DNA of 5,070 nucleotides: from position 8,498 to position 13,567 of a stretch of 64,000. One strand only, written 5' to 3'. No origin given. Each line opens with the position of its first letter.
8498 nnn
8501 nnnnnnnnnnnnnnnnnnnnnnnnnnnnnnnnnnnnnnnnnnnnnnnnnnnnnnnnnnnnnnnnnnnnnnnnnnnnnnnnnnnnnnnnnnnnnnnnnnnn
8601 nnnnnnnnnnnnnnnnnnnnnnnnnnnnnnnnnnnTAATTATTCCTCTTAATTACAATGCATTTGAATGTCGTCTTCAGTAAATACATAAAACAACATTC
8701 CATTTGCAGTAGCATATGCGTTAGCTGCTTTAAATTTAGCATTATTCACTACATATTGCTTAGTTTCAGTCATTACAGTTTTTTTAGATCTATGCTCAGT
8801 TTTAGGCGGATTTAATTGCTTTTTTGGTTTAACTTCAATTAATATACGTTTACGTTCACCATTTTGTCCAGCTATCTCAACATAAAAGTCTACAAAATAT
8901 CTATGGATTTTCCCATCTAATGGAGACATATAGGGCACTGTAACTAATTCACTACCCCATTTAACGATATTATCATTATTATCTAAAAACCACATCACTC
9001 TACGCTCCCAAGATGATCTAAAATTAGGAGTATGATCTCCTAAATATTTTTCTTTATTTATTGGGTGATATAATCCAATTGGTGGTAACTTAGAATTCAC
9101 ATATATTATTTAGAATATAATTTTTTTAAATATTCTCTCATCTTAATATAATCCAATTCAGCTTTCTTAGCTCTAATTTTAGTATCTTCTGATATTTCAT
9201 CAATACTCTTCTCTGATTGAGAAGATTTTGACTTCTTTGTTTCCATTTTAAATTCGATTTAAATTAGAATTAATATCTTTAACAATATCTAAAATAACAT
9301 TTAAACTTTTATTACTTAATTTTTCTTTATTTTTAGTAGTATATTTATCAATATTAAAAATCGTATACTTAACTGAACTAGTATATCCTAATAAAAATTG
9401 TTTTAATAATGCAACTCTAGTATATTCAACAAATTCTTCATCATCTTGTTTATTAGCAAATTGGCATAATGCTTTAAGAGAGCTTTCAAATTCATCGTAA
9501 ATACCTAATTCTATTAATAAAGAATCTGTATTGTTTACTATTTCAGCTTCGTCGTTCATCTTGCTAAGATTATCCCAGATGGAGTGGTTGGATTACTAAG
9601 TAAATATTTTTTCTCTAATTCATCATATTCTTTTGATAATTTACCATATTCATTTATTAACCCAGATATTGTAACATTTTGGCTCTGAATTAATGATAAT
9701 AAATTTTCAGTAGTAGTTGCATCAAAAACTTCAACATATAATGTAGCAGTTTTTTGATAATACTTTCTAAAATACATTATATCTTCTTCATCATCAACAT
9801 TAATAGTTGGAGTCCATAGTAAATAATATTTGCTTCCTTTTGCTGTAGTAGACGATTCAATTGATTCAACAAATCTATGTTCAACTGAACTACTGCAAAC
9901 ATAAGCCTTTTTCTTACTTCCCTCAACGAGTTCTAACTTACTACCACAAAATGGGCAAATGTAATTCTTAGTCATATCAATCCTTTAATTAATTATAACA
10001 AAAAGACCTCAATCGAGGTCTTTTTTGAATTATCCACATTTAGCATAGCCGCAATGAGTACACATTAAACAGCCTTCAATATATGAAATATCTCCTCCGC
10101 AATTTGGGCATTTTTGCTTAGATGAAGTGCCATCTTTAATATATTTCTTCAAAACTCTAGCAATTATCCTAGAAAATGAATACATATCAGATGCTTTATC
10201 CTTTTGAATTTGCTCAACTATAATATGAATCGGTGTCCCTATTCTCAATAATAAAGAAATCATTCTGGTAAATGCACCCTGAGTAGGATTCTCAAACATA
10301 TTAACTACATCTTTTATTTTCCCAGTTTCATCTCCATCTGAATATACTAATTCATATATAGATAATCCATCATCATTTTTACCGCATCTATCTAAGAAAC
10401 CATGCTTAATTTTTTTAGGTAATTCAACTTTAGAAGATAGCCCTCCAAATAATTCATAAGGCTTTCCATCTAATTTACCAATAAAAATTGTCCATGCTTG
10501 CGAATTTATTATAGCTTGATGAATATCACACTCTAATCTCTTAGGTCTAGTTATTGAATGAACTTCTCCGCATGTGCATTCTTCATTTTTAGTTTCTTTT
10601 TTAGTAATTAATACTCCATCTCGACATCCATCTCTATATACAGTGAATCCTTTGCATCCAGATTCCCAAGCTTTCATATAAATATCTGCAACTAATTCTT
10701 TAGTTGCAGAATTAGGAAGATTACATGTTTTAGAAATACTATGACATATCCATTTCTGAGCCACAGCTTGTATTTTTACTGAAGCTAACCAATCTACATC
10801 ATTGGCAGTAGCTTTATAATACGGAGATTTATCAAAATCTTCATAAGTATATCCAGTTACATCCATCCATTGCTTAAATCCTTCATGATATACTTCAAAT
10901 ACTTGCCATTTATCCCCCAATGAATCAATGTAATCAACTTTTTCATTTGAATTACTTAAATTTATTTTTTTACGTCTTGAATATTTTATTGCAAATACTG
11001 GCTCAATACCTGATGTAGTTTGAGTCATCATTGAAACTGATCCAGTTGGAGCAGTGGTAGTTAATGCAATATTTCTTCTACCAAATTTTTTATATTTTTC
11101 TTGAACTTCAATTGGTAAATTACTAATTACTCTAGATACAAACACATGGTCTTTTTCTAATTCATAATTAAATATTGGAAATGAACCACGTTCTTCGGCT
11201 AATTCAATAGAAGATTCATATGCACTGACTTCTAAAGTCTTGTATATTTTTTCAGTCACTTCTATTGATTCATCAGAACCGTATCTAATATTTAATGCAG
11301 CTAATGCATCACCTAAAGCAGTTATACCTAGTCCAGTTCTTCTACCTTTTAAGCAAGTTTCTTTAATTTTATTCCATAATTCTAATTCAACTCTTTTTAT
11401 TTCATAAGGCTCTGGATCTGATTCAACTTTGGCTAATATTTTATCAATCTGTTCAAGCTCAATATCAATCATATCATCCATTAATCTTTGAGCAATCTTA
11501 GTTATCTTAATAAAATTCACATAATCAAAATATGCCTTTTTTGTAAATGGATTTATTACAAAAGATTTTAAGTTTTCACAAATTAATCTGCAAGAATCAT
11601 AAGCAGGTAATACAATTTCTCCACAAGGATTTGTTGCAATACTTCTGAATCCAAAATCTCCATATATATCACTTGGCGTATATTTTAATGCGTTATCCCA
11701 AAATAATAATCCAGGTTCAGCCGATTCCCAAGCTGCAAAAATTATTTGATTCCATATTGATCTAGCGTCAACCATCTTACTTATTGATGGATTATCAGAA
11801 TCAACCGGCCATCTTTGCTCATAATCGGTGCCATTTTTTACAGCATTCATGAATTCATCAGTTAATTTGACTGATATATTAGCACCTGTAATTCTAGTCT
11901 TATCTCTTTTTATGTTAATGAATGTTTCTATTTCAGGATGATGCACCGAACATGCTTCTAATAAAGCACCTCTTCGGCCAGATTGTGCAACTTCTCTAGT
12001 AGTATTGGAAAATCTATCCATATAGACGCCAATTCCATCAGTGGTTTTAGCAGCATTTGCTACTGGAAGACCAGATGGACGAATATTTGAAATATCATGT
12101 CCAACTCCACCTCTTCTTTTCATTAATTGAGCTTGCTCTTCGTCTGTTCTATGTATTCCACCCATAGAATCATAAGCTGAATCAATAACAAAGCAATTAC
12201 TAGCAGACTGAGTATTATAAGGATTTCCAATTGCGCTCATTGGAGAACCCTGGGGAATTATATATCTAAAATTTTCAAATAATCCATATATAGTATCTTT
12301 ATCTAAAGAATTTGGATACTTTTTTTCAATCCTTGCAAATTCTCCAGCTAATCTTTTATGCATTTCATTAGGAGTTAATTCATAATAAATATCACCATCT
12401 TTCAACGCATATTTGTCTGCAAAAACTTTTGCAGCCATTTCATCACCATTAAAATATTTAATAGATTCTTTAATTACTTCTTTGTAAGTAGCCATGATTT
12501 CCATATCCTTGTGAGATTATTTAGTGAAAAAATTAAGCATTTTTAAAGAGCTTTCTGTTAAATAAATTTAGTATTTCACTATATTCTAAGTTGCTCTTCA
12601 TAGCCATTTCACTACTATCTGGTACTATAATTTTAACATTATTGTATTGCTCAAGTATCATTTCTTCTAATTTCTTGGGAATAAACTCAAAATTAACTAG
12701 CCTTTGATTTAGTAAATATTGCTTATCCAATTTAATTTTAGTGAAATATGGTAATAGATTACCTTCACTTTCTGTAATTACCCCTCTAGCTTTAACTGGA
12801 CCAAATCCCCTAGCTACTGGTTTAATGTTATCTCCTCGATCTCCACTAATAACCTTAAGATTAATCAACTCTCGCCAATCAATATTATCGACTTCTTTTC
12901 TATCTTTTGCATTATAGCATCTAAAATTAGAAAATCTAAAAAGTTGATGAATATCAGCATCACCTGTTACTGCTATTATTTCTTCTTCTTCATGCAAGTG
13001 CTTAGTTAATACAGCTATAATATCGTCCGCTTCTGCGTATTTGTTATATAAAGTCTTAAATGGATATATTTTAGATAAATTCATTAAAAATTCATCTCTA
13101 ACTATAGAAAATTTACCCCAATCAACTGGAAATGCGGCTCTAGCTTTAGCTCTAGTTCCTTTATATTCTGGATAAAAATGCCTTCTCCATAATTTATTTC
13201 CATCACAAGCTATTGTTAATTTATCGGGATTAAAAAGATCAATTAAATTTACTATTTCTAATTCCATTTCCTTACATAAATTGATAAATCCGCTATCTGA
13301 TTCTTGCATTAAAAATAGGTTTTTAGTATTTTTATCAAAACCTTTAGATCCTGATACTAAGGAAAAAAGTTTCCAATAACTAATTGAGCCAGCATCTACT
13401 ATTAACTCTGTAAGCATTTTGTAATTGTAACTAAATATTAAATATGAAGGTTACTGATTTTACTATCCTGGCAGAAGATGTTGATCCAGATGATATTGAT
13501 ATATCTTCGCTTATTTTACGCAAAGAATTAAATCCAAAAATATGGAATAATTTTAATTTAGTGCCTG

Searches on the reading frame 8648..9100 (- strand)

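Call 54: search_protein_families(library=phrogs, proteins=[window:8648-9100:-], max_evalue=0.00001)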
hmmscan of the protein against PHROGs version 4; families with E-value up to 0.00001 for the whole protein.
window:8648-9100:- (150 aa): 4 families
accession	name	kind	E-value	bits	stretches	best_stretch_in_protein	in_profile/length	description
phrog_218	-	connector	1.1e-47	162.8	1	9-147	6-143/148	head closure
phrog_14892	-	connector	6.6e-25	88.8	1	36-146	1-111/117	head closure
phrog_22215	-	unknown function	2.6e-08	35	1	24-108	214-287/324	-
phrog_15427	-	DNA, RNA and nucleotide metabolism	2.7e-06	28.2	0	23-99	160-225/270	endonuclease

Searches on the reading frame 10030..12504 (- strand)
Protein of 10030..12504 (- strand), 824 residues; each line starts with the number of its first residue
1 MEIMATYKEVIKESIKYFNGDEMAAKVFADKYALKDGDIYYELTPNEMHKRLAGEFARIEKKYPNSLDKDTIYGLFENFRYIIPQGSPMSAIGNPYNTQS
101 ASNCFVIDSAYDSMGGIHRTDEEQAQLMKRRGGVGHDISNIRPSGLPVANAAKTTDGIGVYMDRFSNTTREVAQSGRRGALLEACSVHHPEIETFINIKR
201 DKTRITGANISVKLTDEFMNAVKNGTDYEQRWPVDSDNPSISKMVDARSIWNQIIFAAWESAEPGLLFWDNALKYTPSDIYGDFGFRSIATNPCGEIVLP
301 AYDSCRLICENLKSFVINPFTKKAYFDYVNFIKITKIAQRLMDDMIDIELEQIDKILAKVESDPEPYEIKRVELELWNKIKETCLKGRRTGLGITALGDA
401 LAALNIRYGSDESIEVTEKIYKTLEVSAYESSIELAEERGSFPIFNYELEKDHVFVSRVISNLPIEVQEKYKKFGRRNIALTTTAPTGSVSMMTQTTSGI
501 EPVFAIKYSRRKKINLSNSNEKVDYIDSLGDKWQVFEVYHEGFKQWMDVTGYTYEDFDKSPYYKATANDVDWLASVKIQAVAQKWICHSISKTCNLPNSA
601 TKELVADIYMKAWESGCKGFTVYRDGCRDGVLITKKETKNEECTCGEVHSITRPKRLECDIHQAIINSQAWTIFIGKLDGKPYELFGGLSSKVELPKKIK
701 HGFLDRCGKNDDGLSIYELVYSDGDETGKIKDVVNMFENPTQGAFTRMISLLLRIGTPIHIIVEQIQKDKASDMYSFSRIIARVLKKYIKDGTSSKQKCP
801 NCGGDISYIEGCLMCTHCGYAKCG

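Call 12: search_protein_families(library=phrogs, proteins=[window:10030-12504:-])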
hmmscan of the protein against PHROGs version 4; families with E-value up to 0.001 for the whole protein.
window:10030-12504:- (824 aa): 8 families
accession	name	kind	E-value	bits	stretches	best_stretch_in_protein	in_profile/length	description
phrog_84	-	DNA, RNA and nucleotide metabolism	2.4e-111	374.5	1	21-823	199-973/975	ribonucleoside-diphosphate reductase large subunit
phrog_3844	-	moron, auxiliary metabolic gene and host takeover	1.4e-29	104.4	1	378-644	202-447/451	NrdA-like aerobic NDP reductase large subunit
phrog_367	-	DNA, RNA and nucleotide metabolism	3.1e-26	92.8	1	172-624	277-650/701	ribonucleotide reductase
phrog_3987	-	DNA, RNA and nucleotide metabolism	1.1e-25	91.1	1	4-227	127-349/467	ribonucleotide reductase large subunit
phrog_6132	-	DNA, RNA and nucleotide metabolism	1.9e-09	38.2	1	101-219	215-334/530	ribonucleotide reductase large subunit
phrog_30939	-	DNA, RNA and nucleotide metabolism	7.5e-05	21.7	0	383-437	731-785/977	ribonucleotide reductase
phrog_22953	-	DNA, RNA and nucleotide metabolism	0.00013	23.1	0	139-228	5-99/201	ribonucleotide reductase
phrog_23565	-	DNA, RNA and nucleotide metabolism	0.00037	21.6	0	794-824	168-199/199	ribonucleotide reductase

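Call 13: search_protein_families(library=pfam, proteins=[window:10030-12504:-])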
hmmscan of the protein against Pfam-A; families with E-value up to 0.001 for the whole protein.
window:10030-12504:- (824 aa): 2 families
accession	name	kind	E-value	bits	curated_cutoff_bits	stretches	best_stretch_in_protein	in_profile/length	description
PF02867.20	Ribonuc_red_lgC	-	2.9e-91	307.1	23.9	1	102-623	1-523/523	Ribonucleotide reductase, barrel domain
PF00317.26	Ribonuc_red_lgN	-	6.2e-06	26.6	28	1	21-82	4-63/77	Ribonucleotide reductase, all-alpha domain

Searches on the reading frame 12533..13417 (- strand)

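Call 12: search_protein_families(library=phrogs, proteins=[window:12533-13417:-])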
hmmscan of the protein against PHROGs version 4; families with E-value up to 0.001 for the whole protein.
window:12533-13417:- (294 aa): 2 families
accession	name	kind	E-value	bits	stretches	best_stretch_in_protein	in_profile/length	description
phrog_107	-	DNA, RNA and nucleotide metabolism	2.7e-29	103.7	1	58-278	163-397/542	exonuclease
phrog_32545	-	unknown function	7.7e-06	26.7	1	69-164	51-147/186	-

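Call 13: search_protein_families(library=pfam, proteins=[window:12533-13417:-])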
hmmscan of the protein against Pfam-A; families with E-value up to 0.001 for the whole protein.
window:12533-13417:- (294 aa): 2 families
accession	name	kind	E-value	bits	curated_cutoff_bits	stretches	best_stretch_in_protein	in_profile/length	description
PF02739.22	5_3_exonuc_N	-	1.5e-14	54.5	34.3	1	44-173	29-151/164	5'-3' exonuclease, N-terminal resolvase-like domain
PF09293.15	RNaseH_C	-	0.00027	21.7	25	0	232-268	68-103/124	T4 RNase H, C terminal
